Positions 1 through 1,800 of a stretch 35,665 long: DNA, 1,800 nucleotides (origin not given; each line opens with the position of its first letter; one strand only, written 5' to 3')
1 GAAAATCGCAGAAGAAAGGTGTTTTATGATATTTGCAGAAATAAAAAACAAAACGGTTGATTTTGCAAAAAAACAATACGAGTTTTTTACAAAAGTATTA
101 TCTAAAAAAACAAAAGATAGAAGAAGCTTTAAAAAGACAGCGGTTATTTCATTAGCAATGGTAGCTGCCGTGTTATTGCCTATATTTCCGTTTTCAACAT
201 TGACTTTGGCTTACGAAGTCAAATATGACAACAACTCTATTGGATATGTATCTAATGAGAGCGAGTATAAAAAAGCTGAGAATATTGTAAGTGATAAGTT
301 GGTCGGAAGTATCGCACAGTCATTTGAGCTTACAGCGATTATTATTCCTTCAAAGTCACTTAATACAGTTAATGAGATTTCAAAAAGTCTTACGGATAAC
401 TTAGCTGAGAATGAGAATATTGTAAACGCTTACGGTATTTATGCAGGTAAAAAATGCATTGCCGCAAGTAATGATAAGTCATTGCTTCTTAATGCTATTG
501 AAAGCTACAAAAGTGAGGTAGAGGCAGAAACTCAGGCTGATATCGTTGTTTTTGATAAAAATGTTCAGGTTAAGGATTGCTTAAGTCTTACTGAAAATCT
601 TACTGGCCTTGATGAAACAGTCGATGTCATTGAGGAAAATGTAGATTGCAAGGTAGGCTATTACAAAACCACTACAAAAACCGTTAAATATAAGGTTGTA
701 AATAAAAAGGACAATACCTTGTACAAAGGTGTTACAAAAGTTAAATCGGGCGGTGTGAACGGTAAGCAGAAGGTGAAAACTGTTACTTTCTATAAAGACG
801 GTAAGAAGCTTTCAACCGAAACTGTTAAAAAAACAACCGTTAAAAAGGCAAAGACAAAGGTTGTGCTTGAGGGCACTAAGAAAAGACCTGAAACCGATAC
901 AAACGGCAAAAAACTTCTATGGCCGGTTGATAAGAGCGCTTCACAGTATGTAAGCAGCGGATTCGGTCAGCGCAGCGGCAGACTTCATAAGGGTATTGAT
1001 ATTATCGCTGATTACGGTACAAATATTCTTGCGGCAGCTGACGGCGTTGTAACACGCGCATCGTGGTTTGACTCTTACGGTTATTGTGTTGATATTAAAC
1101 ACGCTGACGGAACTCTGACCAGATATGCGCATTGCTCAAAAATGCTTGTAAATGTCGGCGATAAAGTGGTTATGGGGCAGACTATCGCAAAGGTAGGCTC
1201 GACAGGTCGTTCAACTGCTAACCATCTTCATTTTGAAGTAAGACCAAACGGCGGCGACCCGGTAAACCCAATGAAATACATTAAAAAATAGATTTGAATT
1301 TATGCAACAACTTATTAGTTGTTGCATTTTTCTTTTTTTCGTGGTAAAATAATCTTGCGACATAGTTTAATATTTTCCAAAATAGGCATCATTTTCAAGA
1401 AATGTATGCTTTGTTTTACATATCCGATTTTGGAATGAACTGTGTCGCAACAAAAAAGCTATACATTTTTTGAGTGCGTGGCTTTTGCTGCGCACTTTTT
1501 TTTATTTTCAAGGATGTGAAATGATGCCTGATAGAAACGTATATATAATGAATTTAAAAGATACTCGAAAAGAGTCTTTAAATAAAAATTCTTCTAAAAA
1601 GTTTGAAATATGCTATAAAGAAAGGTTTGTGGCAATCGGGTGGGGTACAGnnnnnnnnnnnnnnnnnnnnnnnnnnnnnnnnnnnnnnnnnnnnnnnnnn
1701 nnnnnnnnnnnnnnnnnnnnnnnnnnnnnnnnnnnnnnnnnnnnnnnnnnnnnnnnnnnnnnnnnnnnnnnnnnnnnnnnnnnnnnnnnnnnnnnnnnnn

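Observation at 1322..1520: Riboswitch-like leader with mutually exclusive P1, antiterminator and terminator pairings upstream of the orphan-protein/LRR operon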

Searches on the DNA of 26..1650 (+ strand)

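Call 4: search_rna_families(source=window, start=1200, end=1650, threshold=evalue, max_evalue=10, show_alignments=3)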
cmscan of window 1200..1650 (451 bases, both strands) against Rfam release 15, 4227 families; matches with E-value up to 10: 17.
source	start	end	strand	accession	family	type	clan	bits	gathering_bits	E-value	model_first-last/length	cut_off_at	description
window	1409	1518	+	RF02579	tsr26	Gene; sRNA;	-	23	141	0.3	1-122/122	no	S. aureus tsr26 small RNA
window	1391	1509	+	RF00558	L20_leader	Cis-reg; leader;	-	20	58.7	0.16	1-127/127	no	Ribosomal protein L20 leader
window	1206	1336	+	RF01769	greA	Cis-reg; leader;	-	18.8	60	0.49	1-124/124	no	Enterobacteria greA leader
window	1466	1596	+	RF01858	RsaF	Gene; sRNA;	-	18.5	60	0.52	1-119/119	no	RNA Staph. aureus F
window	1352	1469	+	RF01445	S_pombe_snR94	Gene; snRNA; snoRNA; HACA-box;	-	17.9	100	1.2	1-210/210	no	small nucleolar RNA snR94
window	1441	1546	+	RF01439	S_pombe_snR36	Gene; snRNA; snoRNA; HACA-box;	CL00035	17.8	50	0.63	1-164/164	no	small nucleolar RNA snR36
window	1329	1402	+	RF00477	snosnR66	Gene; snRNA; snoRNA; CD-box;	-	17.7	65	6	1-104/104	no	Small nucleolar RNA snR66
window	1333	1465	+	RF02572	babR_5UTR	Cis-reg;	-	17.6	93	2.6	1-134/134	no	Brucella babR 5'UTR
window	1322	1455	+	RF01448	S_pombe_snR93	Gene; snRNA; snoRNA; HACA-box;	-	17.5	45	2.8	1-143/143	no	small nucleolar RNA snR93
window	1406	1502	+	RF02630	Hrs12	Gene; sRNA;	-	17.4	70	3.2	1-87/87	no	Hfq-regulated sRNA 12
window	1410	1504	+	RF02869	ncS025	Gene; sRNA;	-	17.1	46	1.3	1-85/85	no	Burkholderia sRNA 25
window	1379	1504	-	RF02515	AfaR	Gene; sRNA;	-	16.1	100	2.1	1-234/234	no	AfaR small RNA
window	1505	1571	+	RF00606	SNORD93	Gene; snRNA; snoRNA; CD-box;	-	15.6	60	5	1-74/74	no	Small nucleolar RNA SNORD93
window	1350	1429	-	RF01426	snoR126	Gene; snRNA; snoRNA; CD-box;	-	15.3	39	6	1-101/101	no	small nucleolar RNA snoR126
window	1446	1494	+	RF03706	mir-2253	Gene; miRNA;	-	14.3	47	5.8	1-57/57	no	mir-2253 microRNA precursor family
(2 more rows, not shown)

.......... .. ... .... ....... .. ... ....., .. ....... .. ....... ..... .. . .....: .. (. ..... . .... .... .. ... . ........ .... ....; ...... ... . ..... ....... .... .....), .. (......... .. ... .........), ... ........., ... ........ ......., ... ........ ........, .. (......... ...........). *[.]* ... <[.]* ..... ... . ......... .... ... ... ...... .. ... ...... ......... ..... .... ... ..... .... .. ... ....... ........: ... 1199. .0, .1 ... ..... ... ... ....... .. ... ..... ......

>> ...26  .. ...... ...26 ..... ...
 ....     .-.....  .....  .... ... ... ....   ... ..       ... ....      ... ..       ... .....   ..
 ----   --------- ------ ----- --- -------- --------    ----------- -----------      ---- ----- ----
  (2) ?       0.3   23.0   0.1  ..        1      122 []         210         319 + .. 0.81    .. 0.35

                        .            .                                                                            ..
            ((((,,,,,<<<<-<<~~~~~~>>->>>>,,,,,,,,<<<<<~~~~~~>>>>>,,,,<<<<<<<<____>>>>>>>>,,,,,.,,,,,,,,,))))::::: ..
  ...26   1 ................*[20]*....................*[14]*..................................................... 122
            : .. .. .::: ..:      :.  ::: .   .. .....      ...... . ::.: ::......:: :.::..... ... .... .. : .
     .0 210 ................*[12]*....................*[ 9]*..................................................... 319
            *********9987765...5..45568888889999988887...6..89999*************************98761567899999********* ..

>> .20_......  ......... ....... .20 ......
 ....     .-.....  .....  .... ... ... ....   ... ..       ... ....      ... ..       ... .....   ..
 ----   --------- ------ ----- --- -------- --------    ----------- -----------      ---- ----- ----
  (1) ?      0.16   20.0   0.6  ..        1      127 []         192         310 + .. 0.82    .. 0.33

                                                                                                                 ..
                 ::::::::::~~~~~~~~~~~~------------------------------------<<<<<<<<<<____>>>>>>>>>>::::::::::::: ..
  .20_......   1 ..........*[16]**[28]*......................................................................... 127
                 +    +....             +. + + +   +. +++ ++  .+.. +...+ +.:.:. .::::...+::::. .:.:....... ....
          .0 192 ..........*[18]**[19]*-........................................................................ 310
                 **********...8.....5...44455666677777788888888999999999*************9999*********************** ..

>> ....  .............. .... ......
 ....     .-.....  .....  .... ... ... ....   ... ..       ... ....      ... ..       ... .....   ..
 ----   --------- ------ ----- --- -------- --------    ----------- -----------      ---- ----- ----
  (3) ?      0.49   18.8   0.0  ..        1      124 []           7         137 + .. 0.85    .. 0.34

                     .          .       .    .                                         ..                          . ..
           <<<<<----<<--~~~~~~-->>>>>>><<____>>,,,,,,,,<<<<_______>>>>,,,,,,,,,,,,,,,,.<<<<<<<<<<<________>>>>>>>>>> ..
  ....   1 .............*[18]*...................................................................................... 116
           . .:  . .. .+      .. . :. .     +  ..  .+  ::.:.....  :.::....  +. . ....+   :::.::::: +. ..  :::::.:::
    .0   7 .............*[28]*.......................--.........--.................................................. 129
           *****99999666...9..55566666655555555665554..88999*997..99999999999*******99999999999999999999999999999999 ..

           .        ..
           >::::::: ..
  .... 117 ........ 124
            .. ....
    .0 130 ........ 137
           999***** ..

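Call 52: search_dna_similar(query=window:1340-1520:+, collection=plasmids, mode=distant, max_evalue=1)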
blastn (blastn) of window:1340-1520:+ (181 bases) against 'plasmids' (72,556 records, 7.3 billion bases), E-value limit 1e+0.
No match.

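Call 53: search_dna_similar(query=window:1340-1520:+, collection=phages, mode=distant, max_evalue=1)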
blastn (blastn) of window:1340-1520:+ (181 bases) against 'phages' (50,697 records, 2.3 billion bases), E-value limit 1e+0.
Records with a match: 1; places in all: 1; records where one place covers at least 80% of the query: 0.
Best place of each record, by identity: 80-90% 1.
By first word of the organism name: Bacteriophage 1.
By host as written in the record: - 1.
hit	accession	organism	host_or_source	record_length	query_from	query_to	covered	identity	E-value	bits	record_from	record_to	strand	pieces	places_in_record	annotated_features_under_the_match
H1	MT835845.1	Bacteriophage sp.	human fecal samples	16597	96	162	37%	80.9%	2e-6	58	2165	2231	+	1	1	record has no annotation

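Call 54: get_annotated_region(hit=H1, flank=2500)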
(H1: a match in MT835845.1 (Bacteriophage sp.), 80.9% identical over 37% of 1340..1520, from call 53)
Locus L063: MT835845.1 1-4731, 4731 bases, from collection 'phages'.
description: UNVERIFIED: Bacteriophage sp. clone scaffold_810 genomic sequence.
organism: Bacteriophage sp. (NCBI taxid 38018)
taxonomy: Viruses
host: -; source: human fecal samples; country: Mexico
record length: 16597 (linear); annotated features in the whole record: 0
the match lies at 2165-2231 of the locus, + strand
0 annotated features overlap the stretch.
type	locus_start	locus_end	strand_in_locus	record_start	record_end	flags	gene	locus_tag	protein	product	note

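Call 63: search_dna_similar(query=L063:2040-2260:+, collection=phages, mode=distant, max_evalue=1, max_rows=40)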
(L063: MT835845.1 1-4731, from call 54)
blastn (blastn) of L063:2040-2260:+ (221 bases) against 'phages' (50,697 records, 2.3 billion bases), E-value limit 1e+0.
Records with a match: 23; places in all: 23; records where one place covers at least 80% of the query: 1.
Best place of each record, by identity: >=99% 7; 80-90% 15; 60-80% 1.
By first word of the organism name: Pseudomonas 8; Lactococcus 6; Bacteriophage 3; Corynebacterium 2; Weissella 2; uncultured 2.
By host as written in the record: Pseudomonas syringae pv. actinidiae 8; - 6; Lactococcus lactis 4; Weissella confusa DO29 2; Lactococcus lactis subsp. cremoris DPC6860 2; Corynebacterium glutamicum 1.
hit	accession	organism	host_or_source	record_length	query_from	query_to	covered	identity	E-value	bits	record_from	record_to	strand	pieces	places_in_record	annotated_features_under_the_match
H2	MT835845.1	Bacteriophage sp.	human fecal samples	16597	1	221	100%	100.0%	2e-109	399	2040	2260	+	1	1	record has no annotation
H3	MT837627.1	Bacteriophage sp.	human fecal samples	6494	85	192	49%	78.9%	3e-12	78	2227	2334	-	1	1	record has no annotation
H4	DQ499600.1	Corynebacterium phage P1201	-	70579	173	209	17%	84.2%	7e-1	39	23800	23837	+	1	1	gp40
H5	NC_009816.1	Corynebacterium phage P1201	Corynebacterium glutamicum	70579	173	209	17%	84.2%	7e-1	39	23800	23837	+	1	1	tail protein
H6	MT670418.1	Pseudomonas phage phiPsa300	Pseudomonas syringae pv. actinidiae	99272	169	203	16%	85.7%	2e-1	42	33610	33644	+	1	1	none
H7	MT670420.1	Pseudomonas phage phiPsa347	Pseudomonas syringae pv. actinidiae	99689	169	203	16%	85.7%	2e-1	42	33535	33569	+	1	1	none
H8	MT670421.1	Pseudomonas phage phiPsa381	Pseudomonas syringae pv. actinidiae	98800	169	203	16%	85.7%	2e-1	42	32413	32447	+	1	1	none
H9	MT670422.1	Pseudomonas phage phiPsa397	Pseudomonas syringae pv. actinidiae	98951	169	203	16%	85.7%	2e-1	42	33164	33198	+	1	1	none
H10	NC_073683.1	Pseudomonas phage phiPsa397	Pseudomonas syringae pv. actinidiae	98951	169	203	16%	85.7%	2e-1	42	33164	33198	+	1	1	none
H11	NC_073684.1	Pseudomonas phage phiPsa381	Pseudomonas syringae pv. actinidiae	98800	169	203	16%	85.7%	2e-1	42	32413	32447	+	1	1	none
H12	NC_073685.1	Pseudomonas phage phiPsa347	Pseudomonas syringae pv. actinidiae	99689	169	203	16%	85.7%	2e-1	42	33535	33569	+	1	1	none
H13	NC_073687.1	Pseudomonas phage phiPsa300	Pseudomonas syringae pv. actinidiae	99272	169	203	16%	85.7%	2e-1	42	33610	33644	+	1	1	none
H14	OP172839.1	Weissella phage WC29P1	Weissella confusa DO29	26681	172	205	15%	88.2%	2e-1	41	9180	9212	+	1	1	none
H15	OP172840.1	Weissella phage WC29P2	Weissella confusa DO29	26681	172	205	15%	88.2%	2e-1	41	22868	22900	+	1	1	none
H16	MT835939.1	Bacteriophage sp.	human fecal samples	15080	190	221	14%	88.2%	2e-1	42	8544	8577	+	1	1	record has no annotation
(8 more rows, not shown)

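Call 66: get_annotated_region(hit=H3, flank=2300)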
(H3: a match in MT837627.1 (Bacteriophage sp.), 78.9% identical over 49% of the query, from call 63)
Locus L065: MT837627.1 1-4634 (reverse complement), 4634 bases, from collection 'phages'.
description: UNVERIFIED: Bacteriophage sp. clone scaffold_5324 genomic sequence.
organism: Bacteriophage sp. (NCBI taxid 38018)
taxonomy: Viruses
host: -; source: human fecal samples; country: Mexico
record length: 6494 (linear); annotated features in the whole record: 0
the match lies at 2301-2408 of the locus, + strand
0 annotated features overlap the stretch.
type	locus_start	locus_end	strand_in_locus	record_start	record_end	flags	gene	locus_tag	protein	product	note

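Call 74: search_rna_families(sources=[L079, L082, L093, L137, L064, L065, L063, L073, L141, L097, L100], threshold=gathering, show_alignments=2)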
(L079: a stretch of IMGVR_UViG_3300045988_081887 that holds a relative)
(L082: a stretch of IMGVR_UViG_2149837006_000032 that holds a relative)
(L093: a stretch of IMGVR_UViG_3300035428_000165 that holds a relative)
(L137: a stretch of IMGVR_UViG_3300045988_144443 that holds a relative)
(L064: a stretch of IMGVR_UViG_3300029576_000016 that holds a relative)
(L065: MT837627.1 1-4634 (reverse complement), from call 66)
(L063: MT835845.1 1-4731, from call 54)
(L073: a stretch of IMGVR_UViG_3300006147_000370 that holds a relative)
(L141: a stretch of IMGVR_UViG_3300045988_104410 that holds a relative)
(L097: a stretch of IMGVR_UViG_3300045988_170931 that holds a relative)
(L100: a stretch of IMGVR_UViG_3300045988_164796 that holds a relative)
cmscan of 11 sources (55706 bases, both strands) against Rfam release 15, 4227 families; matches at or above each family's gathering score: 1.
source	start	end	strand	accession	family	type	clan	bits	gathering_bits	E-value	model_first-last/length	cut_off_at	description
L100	10245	10318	-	RF00005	tRNA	Gene; tRNA;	CL00001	67.4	29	1.4e-12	1-71/71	no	tRNA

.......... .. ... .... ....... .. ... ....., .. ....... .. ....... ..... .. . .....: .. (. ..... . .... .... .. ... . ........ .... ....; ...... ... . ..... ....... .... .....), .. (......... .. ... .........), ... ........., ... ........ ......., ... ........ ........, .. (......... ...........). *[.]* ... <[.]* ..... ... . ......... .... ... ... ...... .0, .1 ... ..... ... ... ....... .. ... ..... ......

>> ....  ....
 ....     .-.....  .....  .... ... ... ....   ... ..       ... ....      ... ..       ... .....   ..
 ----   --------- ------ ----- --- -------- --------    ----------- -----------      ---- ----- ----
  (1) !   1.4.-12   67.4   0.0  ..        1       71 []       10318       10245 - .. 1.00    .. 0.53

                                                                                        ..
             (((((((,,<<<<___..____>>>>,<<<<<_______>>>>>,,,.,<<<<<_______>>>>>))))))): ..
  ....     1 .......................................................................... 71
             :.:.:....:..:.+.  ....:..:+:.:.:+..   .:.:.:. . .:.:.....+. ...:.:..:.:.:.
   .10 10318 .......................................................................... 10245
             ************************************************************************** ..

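Call 128: search_rna_families(source=L032, threshold=gathering)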
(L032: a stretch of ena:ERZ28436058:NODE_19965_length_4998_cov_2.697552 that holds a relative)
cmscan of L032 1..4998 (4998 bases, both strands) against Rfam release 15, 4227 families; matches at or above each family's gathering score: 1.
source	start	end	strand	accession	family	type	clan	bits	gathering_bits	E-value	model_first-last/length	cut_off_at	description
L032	2794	2892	+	RF00169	Bacteria_small_SRP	Gene;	CL00003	73.1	40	1.8e-15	1-97/97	no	Bacterial small signal recognition particle RNA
